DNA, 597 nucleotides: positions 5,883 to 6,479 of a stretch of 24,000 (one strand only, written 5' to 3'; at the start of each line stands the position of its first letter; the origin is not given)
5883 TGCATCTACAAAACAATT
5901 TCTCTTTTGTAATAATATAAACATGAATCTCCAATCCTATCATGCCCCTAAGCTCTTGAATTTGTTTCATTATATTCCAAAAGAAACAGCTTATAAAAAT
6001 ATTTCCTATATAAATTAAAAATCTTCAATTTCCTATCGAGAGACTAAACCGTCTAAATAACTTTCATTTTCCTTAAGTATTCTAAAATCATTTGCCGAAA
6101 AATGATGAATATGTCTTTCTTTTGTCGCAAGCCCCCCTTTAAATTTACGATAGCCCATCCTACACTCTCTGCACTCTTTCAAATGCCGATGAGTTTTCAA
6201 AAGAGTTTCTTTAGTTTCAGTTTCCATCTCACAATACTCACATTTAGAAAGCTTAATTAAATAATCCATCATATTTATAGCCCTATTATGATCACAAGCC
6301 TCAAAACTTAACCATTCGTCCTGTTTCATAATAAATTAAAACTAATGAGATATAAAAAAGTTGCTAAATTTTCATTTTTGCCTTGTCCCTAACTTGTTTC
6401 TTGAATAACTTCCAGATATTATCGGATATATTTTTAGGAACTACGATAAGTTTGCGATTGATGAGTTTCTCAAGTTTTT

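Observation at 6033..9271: Three diverged paralogs of a ~90-100-aa protein with an invariant C-x36-H-x3-C-x2-C signature and a conserved extreme C-terminal tail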

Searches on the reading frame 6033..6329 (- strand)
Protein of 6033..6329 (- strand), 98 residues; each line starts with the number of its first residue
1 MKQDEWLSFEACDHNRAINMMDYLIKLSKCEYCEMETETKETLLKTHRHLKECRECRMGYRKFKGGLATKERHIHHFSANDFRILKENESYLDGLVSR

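Call 3: search_protein_families(library=pfam, proteins=[window:6033-6329:-], max_evalue=1)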
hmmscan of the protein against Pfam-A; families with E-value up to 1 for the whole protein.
window:6033-6329:- (98 aa): 1 family
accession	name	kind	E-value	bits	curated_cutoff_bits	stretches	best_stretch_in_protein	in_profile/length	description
PF17354.8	DUF5382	-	0.17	12.8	25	1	42-89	37-84/127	Family of unknown function (DUF5382) central domain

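Call 5: find_homologous_proteins(query=A1, max_evalue=0.01)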
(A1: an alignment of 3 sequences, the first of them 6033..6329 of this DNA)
Query A1 (3 sequences) (98 aa, profile of the alignment): 5 proteins with E <= 0.01 among 32 candidates.
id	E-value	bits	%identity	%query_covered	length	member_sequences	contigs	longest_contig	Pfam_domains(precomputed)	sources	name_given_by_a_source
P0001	7.5e-43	163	100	100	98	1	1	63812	-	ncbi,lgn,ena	-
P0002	5.7e-40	153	44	88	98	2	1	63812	-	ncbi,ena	-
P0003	1.3e-37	146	30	89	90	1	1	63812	-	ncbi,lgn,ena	-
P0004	1.5e-33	133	31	89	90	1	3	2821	-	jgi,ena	-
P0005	3.8e-26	109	37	88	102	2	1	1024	-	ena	-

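Call 11: search_solved_structures(query=A2, max_evalue=10, show_alignments=3)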
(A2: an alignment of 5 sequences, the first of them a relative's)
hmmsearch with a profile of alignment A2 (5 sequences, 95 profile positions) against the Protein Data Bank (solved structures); distinct sequences matched with E-value up to 10: 3.
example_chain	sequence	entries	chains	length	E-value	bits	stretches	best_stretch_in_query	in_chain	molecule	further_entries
5wuq_C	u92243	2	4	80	0.028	18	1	46-82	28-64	Anti-sigma-W factor RsiW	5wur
3chj_A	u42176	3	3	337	0.1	16.2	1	45-67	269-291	Alpha-14 giardin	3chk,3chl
3o6q_B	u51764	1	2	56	0.81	13.4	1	59-92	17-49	Stage II sporulation protein SB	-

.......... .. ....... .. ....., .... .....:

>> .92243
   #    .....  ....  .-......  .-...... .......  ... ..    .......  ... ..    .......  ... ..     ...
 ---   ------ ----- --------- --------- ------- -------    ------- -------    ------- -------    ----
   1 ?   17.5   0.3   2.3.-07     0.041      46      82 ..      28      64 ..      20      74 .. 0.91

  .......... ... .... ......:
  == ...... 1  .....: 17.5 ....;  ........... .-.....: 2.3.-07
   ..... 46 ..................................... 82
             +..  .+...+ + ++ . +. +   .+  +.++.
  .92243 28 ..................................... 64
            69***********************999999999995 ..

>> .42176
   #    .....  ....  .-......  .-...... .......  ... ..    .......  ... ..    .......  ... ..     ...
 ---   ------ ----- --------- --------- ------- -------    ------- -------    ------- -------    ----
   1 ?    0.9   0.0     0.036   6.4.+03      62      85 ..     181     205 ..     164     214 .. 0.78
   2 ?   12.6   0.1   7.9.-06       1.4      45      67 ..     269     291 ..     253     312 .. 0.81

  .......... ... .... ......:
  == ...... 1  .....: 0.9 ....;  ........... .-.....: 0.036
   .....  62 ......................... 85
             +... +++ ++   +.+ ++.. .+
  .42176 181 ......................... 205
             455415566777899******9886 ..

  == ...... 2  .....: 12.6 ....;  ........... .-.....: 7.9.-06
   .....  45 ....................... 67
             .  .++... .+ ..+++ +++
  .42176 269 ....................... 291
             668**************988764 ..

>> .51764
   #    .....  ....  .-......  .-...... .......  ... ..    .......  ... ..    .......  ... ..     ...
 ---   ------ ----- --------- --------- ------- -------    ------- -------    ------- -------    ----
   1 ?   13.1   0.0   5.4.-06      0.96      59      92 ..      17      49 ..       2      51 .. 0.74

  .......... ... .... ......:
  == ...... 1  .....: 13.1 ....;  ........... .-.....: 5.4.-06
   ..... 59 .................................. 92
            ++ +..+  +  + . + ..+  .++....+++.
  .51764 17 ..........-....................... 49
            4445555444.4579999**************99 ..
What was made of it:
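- Tried and rejected: The SpoIISB tail similarity (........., E = 0.8, call 11), treated as chance.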

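Call 12: find_encoding_contigs(protein=P0004, flank=10000)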
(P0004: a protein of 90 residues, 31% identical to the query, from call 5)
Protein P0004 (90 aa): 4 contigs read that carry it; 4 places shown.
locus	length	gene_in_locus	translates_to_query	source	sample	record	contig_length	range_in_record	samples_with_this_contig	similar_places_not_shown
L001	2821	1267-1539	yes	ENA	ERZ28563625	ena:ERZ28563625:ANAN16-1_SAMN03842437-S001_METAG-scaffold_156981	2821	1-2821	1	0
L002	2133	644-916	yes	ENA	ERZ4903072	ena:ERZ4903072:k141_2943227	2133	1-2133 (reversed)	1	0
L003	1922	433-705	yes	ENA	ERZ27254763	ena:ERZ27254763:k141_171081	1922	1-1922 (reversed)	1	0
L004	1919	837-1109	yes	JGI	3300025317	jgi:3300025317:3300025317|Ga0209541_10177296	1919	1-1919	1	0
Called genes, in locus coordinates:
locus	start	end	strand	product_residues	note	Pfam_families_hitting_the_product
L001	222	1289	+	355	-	PF01916:DS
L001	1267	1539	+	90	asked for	-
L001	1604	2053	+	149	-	-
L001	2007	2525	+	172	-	-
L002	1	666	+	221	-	?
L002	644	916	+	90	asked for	-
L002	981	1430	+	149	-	-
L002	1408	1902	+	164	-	-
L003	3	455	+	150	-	?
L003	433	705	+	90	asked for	-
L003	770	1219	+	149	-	-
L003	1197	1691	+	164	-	-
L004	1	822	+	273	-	?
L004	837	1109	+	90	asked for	-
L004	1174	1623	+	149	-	-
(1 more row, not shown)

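Call 13: find_encoding_contigs(protein=P0005, flank=10000)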
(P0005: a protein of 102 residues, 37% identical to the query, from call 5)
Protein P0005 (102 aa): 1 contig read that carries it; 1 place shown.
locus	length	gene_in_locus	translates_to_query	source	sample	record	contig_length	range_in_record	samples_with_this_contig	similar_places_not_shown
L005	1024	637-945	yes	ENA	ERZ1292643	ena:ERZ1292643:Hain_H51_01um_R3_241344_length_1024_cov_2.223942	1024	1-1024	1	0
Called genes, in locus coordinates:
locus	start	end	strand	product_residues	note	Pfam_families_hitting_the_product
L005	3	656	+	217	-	?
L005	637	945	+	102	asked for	-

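Call 16: search_protein_representatives(alignment_id=A2)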
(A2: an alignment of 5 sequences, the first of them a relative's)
Query: 5 sequences, 95 profile positions. Proteins with E-value up to 0.001 (for the whole library): 56; up to 1e-10: 28; up to 1e-30: 2. The best 56 are listed.
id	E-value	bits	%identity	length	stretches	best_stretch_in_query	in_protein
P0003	1.7e-40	153.4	-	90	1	7-95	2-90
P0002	6.8e-34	132.2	-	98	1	2-95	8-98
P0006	3.6e-25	104.3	-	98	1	1-95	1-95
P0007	2.9e-23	98.1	-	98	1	5-95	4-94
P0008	6.1e-23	97.1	-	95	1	1-94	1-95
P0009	1.0e-21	93.2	-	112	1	9-95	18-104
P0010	4.3e-21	91.2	-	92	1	5-92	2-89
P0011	8.9e-18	80.6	-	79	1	27-95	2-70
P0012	9.2e-18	80.5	-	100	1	8-95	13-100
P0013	7.3e-17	77.7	-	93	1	10-93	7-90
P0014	1.1e-16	77.1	-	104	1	4-94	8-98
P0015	2.6e-16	75.9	-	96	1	3-95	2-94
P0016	1.0e-15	74.0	-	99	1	7-94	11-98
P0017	2.0e-15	73.0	-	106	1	5-95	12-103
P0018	3.4e-15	72.3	-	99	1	9-93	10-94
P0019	6.5e-14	68.2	-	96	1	11-92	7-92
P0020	1.3e-13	67.3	-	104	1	4-94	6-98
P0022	1.5e-13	67.0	-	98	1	4-94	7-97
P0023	2.0e-13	66.6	-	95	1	15-95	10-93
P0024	3.1e-12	62.8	-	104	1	4-92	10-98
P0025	8.5e-12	61.4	-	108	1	14-95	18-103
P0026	9.0e-12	61.3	-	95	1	9-95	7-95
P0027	1.2e-11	60.9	-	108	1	14-94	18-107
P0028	1.7e-11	60.5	-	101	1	11-95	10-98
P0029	4.5e-11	59.1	-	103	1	10-94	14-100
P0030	5.0e-11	58.9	-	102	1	9-95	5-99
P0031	9.9e-11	58.0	-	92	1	12-91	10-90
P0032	2.1e-10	56.9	-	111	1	5-94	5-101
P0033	2.1e-10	56.9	-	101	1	8-94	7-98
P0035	2.5e-09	53.5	-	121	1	5-94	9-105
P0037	3.1e-09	53.2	-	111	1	15-94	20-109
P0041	4.0e-08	49.6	-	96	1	9-94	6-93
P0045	9.2e-07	45.3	-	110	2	15-86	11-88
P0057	2.7e-04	37.3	-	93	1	12-93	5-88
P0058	4.2e-04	36.8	-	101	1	16-94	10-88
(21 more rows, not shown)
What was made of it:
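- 56 representatives at E <= 1e-3 in an exhaustive profile search, nearly all 74-122 aa (call 16).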

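Call 17: predict_structure(alignment_id=A2)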
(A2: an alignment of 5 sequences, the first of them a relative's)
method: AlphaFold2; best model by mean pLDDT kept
length: 98 residues; sequences in the alignment: 5
mean_pLDDT: 79.3   pTM: 0.67
mean pLDDT of the five models: 79.3, 78.4, 76.6, 74.3, 72.0
residues with pLDDT >= 90: 11; 70-90: 68; 50-70: 16; < 50: 3
segments of 3 or more residues with pLDDT < 50: 1-3
pLDDT, mean of each block of 10 residues (from residue 1): 51 78 85 89 88 86 78 65 89 83
secondary structure, 60 per line:
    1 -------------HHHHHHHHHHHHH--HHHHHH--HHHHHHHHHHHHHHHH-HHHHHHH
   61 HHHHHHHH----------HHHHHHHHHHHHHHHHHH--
elements in order: H14-26 H29-34 H37-52 H54-68 H79-96

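Call 20: fold_search(model_id=the predicted structure, library=pdb)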
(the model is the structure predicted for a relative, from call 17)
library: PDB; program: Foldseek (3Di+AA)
matches with E <= 10: 249; with E <= 0.001: 0
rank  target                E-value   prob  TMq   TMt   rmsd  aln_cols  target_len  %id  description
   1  4jeu_B                7.3e-01  0.20  0.27  0.15  15.3        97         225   15  Crystal Structure of Munc18a and Syntaxin1 with native N-terminus complex (released 2013-07-17)
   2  9clb_F                1.4e+00  0.15  0.30  0.26  14.3       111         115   14  Crystal structure of Bak bound to the inhibitory aBAK (released 2025-07-16)
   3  9k7x_B                1.7e+00  0.20  0.30  0.32   9.6        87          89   15  Crystal structure of designed calcium-induced homotrimer C3-Ca1-DN*3-20 (released 2025-10-29)
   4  9exz_C                1.8e+00  0.30  0.41  0.09  10.3        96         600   12  Efficient and scalable protein design using a relaxed sequence space (released 2024-10-16)
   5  1ez3_A                1.8e+00  0.09  0.24  0.20  15.6        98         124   14  CRYSTAL STRUCTURE OF THE NEURONAL T-SNARE SYNTAXIN-1A (released 2000-06-07)
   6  8zak_B                1.8e+00  0.08  0.23  0.12  13.3        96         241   11  Crystal structure of the channel protein CorA from Campylobacter jejuni in complex with Ni2+ (released 2024-06-19)
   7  5a97_A                2.0e+00  0.16  0.37  0.11  11.6       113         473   12  Hazara virus nucleocapsid protain (released 2016-01-13)
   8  9had_A                2.0e+00  0.15  0.28  0.24  11.4        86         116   13  Der f 21 dust mite allergen with computationally designed DerF21_b10 binder (released 2024-12-18)
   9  9clb_B                2.0e+00  0.13  0.30  0.27  14.4       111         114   14  Crystal structure of Bak bound to the inhibitory aBAK (released 2025-07-16)
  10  9k7x_D                2.2e+00  0.35  0.42  0.45   6.3       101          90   14  Crystal structure of designed calcium-induced homotrimer C3-Ca1-DN*3-20 (released 2025-10-29)
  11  7faw_A                2.3e+00  0.12  0.26  0.29  10.1        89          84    9  Structure of LW domain from Yeast (released 2022-07-13)
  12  6rdc_Y                2.3e+00  0.08  0.24  0.06  15.2       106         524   11  CryoEM structure of Polytomella F-ATP synthase, Primary rotary state 2, composite map (released 2019-07-03)
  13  2rld_B                2.5e+00  0.09  0.28  0.25  14.0       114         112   11  CRYSTAL STRUCTURE OF A PROTEIN WITH UNKNOWN FUNCTION FROM S23 RIBOSOMAL PROTEIN FAMILY (BT_0352) FROM BACTEROIDES THET (released 2007-10-30)
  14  6dg6_C                2.5e+00  0.06  0.22  0.21  13.1       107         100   11  Structure of a de novo designed Interleukin-2/Interleukin-15 mimetic (released 2019-01-16)
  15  9k7x_F                2.6e+00  0.15  0.30  0.33  10.1        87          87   14  Crystal structure of designed calcium-induced homotrimer C3-Ca1-DN*3-20 (released 2025-10-29)
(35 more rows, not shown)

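Call 21: search_protein_families(library=pfam, alignment_id=A3, max_evalue=1)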
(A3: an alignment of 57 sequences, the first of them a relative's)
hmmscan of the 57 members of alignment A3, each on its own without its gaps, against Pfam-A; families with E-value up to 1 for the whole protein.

A. member 1, P0001 (98 aa): 1 family
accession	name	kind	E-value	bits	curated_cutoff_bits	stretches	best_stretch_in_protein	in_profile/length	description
PF17354.8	DUF5382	-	0.17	12.8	25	1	42-89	37-84/127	Family of unknown function (DUF5382) central domain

B. families by the number of members that match (of 57 scanned): 57 families (the first 25 are shown)
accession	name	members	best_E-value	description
PF20145.4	ARMET_N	2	0.0011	ARMET, N-terminal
PF07535.18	zf-DBF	2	0.0058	DBF zinc finger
PF19233.4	DUF5886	2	0.014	Family of unknown function (DUF5886)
PF18778.7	NAD1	1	0.001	Novel AID APOBEC clade 1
PF05057.20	DUF676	1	0.0044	Putative serine esterase (DUF676)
PF14432.12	DYW_deaminase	1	0.0086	DYW family of nucleic acid deaminases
PF18011.7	Catalase_C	1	0.01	C-terminal domain found in long catalases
PF18059.6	Csd3_N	1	0.015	Csd3 N-terminal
PF14633.12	SH2_2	1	0.018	SH2 domain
PF05864.17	Chordopox_RPO7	1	0.021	Chordopoxvirus DNA-directed RNA polymerase 7 kDa polypeptide (RPO7)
PF17031.10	DUF5101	1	0.029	Domain of unknown function (DUF5101)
PF18775.7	APOBEC4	1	0.03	APOBEC4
PF02627.25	CMD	1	0.03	Carboxymuconolactone decarboxylase family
PF25438.1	DUF7896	1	0.031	Domain of unknown function (DUF7896)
PF18750.7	SNAD4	1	0.032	Secreted Novel AID/APOBEC-like Deaminase 4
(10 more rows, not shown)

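Call 23: search_solved_structures(query=A3, max_evalue=10, show_alignments=4)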
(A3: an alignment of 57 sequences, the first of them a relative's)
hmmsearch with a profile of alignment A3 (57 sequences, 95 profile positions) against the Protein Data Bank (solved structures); distinct sequences matched with E-value up to 10: 16.
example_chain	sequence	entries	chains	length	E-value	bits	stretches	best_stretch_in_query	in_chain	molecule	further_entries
5wuq_C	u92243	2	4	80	0.033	17.5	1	44-79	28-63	Anti-sigma-W factor RsiW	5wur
7bxu_C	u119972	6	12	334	0.13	15.6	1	15-74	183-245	Osteopetrosis-associated transmembrane protein 1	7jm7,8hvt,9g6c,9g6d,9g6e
9mj5_C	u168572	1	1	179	0.14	15.5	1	34-93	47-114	Replication protein A 70 kDa DNA-binding subunit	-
1l1o_C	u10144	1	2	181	0.15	15.5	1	34-93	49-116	Replication protein A 70 kDa DNA-binding subunit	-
7cq5_A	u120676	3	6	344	0.25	14.7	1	15-74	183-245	Osteopetrosis-associated transmembrane protein 1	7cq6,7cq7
4e0h_A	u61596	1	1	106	0.43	14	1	31-67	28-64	Mitochondrial FAD-linked sulfhydryl oxidase ERV1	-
6mpx_A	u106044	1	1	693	0.45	13.9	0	9-54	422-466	fusion protein of non-collagenous domains of collagen type IV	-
2k5c_A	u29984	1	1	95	0.49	13.8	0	24-57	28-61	uncharacterized protein PF0385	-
3w4y_A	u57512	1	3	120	0.56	13.6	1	31-67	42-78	Mitochondrial FAD-linked sulfhydryl oxidase ERV1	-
3chj_A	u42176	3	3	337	0.81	13.1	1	43-67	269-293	Alpha-14 giardin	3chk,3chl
8rk2_A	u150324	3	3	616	0.9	12.9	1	35-93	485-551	Replication protein A 70 kDa DNA-binding subunit, N-terminally processed | Replication protein A 70 kDa DNA-binding subunit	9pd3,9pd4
21wb_A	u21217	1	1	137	0.97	12.8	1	36-62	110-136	V(D)J recombination-activating protein 1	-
7pt6_9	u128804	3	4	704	1.2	12.6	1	41-82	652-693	DDK kinase regulatory subunit DBF4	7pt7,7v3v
7p5z_G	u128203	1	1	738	1.2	12.5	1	41-82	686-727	DDK kinase regulatory subunit DBF4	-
1m3d_C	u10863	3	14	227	1.6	12.1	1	8-55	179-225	Type IV Collagen Noncollagenous Domain- Alpha2 | type iv collagen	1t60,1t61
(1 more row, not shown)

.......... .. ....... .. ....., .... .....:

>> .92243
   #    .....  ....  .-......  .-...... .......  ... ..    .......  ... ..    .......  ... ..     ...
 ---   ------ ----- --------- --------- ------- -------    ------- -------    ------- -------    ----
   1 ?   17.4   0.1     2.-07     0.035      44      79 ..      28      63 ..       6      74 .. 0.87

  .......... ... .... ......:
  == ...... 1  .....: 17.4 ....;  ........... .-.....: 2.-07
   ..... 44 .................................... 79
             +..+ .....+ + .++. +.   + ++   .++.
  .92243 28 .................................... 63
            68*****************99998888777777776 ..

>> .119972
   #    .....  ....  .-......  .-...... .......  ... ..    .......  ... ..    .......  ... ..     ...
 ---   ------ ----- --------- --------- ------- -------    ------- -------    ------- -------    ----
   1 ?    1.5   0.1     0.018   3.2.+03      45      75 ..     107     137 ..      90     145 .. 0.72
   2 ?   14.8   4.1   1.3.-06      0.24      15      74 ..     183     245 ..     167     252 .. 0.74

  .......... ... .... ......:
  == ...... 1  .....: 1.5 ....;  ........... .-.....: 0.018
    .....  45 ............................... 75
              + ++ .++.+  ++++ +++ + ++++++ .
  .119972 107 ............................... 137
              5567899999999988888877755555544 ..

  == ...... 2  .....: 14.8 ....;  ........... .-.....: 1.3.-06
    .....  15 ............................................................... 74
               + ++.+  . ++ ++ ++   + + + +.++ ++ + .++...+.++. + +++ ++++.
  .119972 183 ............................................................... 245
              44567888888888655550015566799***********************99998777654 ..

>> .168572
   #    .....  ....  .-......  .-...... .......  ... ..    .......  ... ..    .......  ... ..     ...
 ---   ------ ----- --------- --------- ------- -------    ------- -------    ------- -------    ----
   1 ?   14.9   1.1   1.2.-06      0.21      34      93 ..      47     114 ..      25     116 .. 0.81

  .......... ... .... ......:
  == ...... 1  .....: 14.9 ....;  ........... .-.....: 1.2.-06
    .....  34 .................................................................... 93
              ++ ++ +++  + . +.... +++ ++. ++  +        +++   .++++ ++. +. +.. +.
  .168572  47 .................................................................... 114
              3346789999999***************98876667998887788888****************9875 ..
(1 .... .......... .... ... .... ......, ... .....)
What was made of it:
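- On Erv/ALR sulfhydryl oxidase: PDB sequence E = 0.43-0.56 (call 23).
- The top solved-structure sequence hit is RsiW at E = 0.03, with two different family profiles (calls 11, 23). Weak hits to Erv1 in the PDB sequence search (E = 0.43-0.56, call 23).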

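Call 25: find_related_loci(query=A2, collection=genome_contigs, flank=8000)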
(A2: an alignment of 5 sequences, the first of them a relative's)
Query A2 (98 aa) in genome_contigs; peptide patterns used: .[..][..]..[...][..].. (x = any residue, [..] = any of these).
94 stretches matched a pattern, but none encodes a relative of the query by tblastn (E <= 1e-3).
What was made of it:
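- Tried and rejected: The genome_contigs scan with the family found nothing (call 25).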

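Call 26: find_homologous_proteins(query=A3, max_evalue=0.001)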
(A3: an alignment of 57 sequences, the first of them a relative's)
Query A3 (57 sequences) (98 aa, profile of the alignment): 9 proteins with E <= 0.001 among 199 candidates.
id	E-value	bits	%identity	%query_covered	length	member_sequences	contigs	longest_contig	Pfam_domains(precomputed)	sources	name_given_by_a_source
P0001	8.8e-23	98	100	100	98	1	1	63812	-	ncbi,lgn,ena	-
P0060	3.4e-18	83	-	-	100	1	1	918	-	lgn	-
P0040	1.9e-17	81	18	86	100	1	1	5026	-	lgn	-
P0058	1.6e-14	72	23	81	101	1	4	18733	-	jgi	jgi:hypothetical protein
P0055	3.4e-14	70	23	81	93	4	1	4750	-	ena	-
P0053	3.7e-13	67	-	-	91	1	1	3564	-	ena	-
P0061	8.9e-13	66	28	51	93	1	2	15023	-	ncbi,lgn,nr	ncbi:hypothetical protein HYT57_05345 [Candidatus Woesearchaeota archaeon]|nr:hypothetical protein [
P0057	1.0e-10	59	28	62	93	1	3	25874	-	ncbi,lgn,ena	ncbi:MAG: hypothetical protein AABX93_01865 [Nanoarchaeota archaeon]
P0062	9.2e-8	50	25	69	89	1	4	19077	-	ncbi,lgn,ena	-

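Call 28: list_cluster_members(proteins=[P0006, P0007, P0008, P0009, P0010, P0012, P0013, P0014, P0015, P0016])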
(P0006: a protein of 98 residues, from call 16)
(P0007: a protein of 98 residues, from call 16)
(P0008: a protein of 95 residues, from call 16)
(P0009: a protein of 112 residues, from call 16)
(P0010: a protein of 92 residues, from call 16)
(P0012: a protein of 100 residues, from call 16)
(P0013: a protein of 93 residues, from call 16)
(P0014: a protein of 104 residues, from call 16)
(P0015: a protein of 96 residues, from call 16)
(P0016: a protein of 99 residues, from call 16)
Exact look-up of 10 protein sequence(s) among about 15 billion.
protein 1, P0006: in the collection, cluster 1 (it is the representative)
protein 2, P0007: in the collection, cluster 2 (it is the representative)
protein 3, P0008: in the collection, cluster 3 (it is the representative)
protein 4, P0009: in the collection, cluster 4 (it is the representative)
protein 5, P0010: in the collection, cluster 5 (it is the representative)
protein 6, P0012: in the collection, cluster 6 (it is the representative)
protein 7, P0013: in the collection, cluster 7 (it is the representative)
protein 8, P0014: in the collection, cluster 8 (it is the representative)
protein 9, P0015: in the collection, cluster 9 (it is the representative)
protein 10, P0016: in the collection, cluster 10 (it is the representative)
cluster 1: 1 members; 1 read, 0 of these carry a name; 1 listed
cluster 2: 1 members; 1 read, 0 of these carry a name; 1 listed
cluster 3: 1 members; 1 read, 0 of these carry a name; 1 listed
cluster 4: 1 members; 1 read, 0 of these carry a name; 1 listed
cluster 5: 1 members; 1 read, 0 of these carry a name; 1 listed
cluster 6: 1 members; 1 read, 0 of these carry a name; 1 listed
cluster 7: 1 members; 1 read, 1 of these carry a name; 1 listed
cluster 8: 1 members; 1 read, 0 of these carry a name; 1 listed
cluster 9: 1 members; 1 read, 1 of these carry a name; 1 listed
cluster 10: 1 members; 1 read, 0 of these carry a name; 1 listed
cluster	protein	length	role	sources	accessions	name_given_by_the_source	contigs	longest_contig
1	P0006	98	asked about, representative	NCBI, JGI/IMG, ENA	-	-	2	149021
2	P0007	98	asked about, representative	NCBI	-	-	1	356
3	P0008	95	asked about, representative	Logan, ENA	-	-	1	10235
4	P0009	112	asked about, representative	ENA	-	-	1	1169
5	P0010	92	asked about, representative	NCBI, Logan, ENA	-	-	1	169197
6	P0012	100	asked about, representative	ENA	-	-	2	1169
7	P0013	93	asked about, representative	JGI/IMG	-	hypothetical protein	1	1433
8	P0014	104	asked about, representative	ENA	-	-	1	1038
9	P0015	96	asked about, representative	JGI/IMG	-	N-glycosylase/DNA lyase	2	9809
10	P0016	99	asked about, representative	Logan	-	-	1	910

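Call 29: find_encoding_contigs(protein=P0006, flank=10000, max_places=2)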
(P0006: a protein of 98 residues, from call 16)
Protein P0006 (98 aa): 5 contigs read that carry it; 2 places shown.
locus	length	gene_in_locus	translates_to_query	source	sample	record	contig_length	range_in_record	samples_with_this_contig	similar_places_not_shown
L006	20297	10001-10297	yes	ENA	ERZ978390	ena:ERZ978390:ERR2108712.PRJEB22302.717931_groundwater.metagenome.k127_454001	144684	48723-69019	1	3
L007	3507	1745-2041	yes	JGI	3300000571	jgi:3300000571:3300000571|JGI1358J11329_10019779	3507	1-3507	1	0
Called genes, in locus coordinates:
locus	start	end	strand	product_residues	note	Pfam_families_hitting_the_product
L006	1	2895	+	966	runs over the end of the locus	PF00082:Peptidase_S8, PF05048:NosD (weak), PF13229:Beta_helix (weak), PF05345:He_PIG (weak)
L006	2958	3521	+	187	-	PF01022:HTH_5 (weak), PF01978:TrmB (faint), PF12840:HTH_20, PF13412:HTH_24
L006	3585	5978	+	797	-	PF09826:Beta_propel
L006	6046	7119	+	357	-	PF01368:DHH (weak), PF02272:DHHA1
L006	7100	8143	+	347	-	PF00708:Acylphosphatase, PF01255:Prenyltransf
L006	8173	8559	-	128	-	-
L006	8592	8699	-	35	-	-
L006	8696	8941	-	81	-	-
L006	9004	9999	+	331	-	PF01916:DS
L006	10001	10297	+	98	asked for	-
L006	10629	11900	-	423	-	PF04851:ResIII, PF00270:DEAD, PF00271:Helicase_C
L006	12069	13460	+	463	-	PF02934:GatB_N, PF02637:GatB_Yqey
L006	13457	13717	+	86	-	-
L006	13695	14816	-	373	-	PF01490:Aa_trans (weak), PF03222:Trp_Tyr_perm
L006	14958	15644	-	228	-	PF12725:DUF3810 (weak)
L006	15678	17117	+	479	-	PF00587:tRNA-synt_2b, PF03129:HGTP_anticodon, PF09180:ProRS-C_1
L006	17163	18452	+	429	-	PF18195:GatD_N, PF00710:Asparaginase, PF17763:Asparaginase_C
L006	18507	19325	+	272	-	-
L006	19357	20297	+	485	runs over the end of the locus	PF02934:GatB_N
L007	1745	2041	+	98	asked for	-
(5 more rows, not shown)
